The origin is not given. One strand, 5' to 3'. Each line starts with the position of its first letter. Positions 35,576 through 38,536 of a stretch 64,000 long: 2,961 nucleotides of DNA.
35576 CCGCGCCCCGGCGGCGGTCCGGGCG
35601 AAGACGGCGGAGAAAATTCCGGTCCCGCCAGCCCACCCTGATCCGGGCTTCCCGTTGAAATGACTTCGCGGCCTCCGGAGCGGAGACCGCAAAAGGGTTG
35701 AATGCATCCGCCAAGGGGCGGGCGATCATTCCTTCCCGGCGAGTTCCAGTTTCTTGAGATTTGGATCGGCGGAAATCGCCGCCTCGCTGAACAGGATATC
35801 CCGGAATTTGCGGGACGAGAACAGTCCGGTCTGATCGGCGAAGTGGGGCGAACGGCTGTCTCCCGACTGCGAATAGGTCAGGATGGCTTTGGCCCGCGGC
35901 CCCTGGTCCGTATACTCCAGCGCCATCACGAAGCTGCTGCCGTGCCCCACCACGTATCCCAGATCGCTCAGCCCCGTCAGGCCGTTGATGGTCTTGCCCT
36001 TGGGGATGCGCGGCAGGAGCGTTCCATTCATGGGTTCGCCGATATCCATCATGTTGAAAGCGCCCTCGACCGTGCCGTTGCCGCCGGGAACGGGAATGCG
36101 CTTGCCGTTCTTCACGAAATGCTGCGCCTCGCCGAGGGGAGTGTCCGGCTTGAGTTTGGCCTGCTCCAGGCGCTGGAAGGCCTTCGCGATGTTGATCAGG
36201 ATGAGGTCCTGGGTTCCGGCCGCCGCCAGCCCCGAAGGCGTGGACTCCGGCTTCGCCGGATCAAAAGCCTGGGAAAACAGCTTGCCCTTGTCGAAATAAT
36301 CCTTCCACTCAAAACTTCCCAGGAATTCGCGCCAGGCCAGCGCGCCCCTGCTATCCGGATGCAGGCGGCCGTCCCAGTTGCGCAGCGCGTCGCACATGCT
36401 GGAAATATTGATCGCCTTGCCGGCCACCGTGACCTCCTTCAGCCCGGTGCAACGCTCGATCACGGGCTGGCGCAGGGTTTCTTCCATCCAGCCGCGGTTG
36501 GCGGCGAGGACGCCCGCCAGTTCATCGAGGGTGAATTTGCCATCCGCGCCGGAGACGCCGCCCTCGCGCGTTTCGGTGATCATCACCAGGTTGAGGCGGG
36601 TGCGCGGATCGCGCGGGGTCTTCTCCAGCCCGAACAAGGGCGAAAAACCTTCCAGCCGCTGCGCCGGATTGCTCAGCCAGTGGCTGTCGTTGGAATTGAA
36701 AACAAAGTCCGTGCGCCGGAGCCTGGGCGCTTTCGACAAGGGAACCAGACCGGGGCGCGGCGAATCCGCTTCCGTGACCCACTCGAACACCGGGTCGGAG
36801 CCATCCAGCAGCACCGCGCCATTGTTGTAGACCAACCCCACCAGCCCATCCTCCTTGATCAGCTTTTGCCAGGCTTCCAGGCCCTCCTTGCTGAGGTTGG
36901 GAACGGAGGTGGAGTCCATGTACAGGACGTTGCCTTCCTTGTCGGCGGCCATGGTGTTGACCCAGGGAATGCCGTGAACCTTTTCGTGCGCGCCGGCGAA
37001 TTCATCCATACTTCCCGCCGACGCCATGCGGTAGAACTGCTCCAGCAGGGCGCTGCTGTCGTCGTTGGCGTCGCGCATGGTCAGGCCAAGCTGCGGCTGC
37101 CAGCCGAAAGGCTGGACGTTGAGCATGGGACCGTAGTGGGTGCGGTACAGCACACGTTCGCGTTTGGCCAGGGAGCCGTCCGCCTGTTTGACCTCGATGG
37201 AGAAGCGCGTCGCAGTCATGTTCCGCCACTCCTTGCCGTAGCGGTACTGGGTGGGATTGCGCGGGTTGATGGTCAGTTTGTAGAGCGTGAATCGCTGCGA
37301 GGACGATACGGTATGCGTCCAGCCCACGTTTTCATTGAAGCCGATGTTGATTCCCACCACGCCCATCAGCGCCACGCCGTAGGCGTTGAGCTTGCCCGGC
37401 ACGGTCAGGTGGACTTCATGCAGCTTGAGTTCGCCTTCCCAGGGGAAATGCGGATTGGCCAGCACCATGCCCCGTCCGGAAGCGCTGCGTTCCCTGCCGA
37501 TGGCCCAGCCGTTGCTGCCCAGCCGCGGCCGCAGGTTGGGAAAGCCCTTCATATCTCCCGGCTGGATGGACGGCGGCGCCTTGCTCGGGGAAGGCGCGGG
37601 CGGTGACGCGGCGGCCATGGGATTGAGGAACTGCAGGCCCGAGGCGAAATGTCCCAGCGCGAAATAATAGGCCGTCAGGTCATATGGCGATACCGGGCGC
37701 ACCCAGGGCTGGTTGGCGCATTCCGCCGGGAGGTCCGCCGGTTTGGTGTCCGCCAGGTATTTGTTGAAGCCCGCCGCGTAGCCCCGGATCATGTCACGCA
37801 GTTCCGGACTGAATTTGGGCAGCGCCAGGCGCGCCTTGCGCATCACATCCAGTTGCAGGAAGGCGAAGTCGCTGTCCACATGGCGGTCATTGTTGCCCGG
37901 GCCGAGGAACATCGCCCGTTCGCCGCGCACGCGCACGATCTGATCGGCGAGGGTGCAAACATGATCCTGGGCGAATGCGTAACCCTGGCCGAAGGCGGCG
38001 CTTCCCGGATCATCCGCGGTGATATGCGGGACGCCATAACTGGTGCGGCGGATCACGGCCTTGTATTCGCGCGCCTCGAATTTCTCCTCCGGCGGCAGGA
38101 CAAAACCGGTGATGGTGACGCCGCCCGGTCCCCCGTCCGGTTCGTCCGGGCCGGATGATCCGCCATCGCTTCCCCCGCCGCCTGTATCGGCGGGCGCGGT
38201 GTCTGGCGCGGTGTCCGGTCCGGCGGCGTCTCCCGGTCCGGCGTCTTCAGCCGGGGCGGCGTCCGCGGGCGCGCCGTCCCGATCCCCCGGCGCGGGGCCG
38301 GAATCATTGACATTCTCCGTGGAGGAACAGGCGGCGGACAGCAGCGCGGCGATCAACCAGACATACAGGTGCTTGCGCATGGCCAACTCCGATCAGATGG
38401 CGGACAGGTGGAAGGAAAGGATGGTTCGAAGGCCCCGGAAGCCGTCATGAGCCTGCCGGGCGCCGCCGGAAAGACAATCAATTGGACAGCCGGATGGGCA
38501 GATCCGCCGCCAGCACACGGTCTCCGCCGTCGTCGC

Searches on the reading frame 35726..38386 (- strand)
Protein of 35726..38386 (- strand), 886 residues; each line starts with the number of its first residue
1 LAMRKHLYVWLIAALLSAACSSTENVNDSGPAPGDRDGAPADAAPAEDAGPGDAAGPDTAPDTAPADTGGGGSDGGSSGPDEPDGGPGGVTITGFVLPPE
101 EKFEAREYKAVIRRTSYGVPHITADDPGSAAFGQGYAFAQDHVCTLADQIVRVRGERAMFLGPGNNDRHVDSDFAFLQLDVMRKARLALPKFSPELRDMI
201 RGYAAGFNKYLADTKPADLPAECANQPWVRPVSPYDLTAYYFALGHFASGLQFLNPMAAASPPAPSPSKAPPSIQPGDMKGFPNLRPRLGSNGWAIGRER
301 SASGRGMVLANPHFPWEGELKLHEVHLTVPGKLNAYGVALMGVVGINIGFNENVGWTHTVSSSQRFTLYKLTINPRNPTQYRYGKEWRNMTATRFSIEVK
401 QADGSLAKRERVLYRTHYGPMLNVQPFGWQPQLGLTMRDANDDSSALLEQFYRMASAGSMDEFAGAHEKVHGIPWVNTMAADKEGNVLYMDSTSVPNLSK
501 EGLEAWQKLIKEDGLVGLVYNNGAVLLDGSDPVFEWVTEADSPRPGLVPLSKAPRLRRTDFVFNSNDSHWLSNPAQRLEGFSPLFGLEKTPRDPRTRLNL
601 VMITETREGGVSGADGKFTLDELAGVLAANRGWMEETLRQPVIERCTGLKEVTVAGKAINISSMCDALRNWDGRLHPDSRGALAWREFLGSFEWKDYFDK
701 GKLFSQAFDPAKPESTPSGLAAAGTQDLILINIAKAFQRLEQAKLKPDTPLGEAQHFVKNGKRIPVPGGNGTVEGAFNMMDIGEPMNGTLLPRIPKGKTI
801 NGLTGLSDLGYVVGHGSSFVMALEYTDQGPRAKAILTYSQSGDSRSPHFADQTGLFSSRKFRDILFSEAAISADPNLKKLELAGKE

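Call 19: search_protein_families(library=pfam, proteins=[window:35726-38386:-], max_evalue=0.001)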
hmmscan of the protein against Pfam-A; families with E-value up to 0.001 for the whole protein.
window:35726-38386:- (886 aa): 1 family
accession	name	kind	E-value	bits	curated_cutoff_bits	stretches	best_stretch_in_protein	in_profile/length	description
PF01804.23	Penicil_amidase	-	7.1e-133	445.5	21.3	1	110-872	2-674/675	Penicillin amidase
